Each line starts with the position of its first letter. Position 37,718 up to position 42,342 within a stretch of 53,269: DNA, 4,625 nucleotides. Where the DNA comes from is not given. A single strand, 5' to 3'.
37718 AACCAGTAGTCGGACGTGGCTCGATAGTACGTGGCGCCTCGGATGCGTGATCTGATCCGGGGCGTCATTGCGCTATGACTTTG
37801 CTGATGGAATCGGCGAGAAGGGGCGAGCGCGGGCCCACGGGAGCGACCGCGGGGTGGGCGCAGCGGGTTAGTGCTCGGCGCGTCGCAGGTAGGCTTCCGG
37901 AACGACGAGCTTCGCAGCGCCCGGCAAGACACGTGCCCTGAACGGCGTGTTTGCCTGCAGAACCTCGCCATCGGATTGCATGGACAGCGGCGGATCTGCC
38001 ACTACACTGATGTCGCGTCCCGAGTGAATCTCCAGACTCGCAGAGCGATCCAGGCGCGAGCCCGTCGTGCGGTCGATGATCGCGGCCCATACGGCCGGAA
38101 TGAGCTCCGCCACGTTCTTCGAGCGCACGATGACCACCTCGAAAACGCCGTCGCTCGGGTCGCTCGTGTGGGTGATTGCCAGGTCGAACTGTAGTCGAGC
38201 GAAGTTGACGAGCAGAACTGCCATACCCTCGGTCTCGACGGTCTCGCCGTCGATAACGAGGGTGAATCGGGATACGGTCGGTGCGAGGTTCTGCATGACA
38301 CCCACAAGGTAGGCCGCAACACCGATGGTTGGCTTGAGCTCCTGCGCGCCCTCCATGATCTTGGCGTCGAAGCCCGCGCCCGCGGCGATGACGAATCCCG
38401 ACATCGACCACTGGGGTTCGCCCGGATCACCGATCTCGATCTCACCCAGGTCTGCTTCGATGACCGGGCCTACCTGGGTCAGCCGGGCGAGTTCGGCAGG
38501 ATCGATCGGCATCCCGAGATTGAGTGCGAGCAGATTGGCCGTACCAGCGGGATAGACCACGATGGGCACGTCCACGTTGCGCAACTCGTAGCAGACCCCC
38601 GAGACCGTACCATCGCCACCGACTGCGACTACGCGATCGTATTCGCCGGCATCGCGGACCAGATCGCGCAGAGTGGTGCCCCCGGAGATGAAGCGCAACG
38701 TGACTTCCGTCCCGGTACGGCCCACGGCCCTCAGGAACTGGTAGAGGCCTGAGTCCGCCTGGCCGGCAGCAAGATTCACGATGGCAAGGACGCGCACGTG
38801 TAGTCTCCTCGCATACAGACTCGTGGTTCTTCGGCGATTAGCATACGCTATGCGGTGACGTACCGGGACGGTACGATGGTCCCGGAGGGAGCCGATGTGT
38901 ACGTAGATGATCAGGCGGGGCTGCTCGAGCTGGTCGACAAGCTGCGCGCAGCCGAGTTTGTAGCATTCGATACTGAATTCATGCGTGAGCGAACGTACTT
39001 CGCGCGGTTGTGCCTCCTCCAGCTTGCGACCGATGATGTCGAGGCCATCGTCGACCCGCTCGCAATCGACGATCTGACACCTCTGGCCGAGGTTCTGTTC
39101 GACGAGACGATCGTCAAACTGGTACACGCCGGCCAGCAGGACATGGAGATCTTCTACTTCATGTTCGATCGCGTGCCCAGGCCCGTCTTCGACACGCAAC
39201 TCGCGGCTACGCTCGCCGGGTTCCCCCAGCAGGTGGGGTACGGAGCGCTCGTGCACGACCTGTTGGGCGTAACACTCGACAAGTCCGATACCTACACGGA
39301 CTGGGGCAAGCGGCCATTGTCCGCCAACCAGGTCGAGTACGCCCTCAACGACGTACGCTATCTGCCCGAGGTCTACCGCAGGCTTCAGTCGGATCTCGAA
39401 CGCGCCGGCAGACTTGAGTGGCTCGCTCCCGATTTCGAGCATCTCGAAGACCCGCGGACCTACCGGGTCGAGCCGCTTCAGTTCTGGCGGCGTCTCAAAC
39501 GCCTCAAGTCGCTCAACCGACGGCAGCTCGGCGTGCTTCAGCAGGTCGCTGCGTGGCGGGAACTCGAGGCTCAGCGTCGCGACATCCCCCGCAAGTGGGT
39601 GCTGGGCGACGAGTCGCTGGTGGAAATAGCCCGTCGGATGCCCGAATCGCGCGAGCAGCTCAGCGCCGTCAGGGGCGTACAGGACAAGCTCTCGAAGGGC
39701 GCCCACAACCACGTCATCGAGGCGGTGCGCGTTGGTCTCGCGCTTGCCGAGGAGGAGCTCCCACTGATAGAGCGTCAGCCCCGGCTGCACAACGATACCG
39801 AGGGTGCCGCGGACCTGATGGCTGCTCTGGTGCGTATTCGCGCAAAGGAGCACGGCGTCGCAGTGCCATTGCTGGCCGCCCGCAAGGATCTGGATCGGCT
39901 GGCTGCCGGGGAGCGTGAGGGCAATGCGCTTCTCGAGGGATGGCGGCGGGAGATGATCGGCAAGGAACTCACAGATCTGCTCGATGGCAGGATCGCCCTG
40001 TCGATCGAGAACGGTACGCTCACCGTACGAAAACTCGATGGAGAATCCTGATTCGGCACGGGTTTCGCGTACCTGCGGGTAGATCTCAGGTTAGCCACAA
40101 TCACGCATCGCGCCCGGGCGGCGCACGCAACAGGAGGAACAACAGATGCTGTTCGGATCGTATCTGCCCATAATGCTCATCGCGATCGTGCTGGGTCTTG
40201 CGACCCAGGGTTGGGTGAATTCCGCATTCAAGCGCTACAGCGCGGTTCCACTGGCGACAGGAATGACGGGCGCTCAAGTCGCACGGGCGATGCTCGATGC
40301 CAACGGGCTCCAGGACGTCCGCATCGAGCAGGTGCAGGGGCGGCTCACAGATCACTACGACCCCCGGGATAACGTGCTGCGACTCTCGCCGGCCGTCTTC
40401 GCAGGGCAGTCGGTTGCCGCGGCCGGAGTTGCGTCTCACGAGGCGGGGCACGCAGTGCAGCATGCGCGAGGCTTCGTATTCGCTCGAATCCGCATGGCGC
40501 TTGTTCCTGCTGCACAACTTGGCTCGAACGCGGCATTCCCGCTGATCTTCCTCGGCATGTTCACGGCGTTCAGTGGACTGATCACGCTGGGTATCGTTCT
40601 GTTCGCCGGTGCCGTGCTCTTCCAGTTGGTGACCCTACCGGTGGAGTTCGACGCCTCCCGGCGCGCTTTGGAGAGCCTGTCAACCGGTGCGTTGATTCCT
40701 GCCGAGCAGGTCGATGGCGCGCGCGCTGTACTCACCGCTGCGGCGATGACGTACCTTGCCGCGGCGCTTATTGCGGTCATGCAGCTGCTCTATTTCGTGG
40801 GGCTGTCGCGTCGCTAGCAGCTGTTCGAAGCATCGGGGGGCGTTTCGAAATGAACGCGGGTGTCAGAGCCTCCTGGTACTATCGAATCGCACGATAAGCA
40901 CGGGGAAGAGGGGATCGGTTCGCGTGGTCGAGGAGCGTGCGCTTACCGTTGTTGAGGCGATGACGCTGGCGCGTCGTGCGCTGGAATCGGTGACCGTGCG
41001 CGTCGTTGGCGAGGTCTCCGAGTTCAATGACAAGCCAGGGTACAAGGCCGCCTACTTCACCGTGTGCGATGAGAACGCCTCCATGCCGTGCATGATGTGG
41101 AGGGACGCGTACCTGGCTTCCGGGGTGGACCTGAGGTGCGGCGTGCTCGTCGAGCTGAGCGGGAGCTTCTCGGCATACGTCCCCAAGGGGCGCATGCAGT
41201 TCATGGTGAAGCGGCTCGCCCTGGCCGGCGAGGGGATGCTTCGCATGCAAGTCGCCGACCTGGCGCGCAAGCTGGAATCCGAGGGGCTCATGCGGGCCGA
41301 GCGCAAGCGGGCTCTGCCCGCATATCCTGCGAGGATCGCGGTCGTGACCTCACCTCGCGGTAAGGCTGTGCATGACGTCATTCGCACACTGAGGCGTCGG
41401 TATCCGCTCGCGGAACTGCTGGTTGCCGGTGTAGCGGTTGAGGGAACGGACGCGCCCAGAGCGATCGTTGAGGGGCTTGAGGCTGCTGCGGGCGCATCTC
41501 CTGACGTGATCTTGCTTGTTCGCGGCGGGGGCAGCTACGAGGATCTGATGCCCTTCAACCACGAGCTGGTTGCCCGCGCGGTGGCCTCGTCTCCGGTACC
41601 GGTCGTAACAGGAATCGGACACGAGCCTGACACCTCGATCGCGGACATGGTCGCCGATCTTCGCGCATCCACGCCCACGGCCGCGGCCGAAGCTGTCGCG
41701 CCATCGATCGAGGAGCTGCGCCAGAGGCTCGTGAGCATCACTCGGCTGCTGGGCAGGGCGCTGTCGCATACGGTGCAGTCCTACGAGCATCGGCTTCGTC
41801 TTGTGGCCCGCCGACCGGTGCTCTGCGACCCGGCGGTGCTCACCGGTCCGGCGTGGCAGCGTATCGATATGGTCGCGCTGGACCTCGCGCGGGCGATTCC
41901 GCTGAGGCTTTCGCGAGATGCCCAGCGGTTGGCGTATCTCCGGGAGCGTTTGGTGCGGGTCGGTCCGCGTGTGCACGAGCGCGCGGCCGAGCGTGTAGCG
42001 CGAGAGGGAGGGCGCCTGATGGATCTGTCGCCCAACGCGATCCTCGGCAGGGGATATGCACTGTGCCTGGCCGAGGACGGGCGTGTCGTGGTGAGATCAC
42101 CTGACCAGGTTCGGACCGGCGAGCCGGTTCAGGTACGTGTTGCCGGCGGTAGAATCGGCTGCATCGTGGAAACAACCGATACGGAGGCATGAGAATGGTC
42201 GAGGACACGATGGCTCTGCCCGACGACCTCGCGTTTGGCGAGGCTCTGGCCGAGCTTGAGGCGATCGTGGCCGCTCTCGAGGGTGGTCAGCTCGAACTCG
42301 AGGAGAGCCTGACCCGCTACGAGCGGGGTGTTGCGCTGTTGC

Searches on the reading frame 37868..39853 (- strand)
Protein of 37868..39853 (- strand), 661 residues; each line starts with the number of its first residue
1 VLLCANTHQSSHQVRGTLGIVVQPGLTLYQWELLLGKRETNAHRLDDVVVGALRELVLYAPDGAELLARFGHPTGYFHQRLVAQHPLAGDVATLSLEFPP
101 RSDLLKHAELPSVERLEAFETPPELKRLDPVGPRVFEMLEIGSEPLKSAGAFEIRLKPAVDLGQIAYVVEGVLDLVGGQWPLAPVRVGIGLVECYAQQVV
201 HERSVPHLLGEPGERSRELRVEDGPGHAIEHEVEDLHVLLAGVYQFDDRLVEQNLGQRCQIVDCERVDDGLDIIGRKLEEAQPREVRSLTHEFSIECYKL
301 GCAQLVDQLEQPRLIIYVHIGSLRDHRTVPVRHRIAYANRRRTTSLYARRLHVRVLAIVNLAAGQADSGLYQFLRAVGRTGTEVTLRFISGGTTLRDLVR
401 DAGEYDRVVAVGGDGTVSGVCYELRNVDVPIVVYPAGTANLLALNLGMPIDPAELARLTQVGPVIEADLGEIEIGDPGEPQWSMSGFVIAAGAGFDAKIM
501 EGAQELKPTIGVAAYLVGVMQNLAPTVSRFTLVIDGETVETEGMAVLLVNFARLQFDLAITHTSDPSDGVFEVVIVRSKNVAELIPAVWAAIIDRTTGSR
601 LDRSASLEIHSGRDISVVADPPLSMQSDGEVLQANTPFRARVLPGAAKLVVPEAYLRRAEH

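Call 11: search_protein_families(library=pfam, proteins=[window:37868-39853:-])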
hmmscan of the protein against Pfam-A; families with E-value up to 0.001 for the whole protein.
window:37868-39853:- (661 aa): 3 families
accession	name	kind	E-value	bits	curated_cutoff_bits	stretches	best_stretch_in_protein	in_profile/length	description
PF19279.4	YegS_C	-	3e-16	60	27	1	492-650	4-157/158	YegS C-terminal NAD kinase beta sandwich-like domain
PF00781.29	DAGK_cat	-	5.9e-16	58.6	23.6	1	354-471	1-124/125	Diacylglycerol kinase catalytic domain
PF01513.26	NAD_kinase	-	0.00014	22.6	25.5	1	403-442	71-110/130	ATP-NAD kinase N-terminal domain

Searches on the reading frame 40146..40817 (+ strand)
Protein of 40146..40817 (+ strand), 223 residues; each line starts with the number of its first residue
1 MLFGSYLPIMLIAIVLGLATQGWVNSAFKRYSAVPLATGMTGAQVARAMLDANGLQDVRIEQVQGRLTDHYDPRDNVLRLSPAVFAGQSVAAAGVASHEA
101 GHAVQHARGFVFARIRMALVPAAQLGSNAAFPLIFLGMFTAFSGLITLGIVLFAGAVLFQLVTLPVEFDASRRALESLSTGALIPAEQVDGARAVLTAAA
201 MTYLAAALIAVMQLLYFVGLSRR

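Call 77: search_protein_families(library=pfam, proteins=[window:40146-40817:+])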
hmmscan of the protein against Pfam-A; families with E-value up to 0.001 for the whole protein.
window:40146-40817:+ (223 aa): 1 family
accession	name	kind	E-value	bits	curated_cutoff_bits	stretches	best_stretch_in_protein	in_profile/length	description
PF04298.18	Zn_peptidase_2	-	1.4e-86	290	27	1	7-220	2-216/218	Putative neutral zinc metallopeptidase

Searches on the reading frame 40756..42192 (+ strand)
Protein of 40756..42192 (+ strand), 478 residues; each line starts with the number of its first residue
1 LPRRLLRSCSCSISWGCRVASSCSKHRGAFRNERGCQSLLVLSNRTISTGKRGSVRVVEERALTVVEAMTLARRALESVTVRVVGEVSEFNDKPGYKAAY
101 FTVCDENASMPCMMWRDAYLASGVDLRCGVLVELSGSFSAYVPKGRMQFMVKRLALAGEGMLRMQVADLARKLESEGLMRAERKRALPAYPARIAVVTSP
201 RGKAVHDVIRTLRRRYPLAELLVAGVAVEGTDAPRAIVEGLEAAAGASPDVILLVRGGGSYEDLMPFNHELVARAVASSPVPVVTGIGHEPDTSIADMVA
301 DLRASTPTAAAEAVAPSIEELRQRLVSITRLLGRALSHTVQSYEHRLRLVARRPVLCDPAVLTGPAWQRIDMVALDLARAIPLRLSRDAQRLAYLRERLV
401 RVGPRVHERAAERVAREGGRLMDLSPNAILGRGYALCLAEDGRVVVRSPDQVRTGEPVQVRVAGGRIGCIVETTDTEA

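Call 77: search_protein_families(library=pfam, proteins=[window:40756-42192:+])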
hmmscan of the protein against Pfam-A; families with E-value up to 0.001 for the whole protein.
window:40756-42192:+ (478 aa): 3 families
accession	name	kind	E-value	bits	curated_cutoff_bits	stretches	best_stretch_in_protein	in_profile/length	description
PF02601.20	Exonuc_VII_L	-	2.9e-79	267.2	35.9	1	178-469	1-314/315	Exonuclease VII, large subunit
PF13742.12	tRNA_anti_2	-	1.1e-13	51.7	27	1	64-154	2-94/95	OB-fold nucleic acid binding domain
PF01336.31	tRNA_anti-codon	-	2e-06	28.1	27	1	81-154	1-72/75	OB-fold nucleic acid binding domain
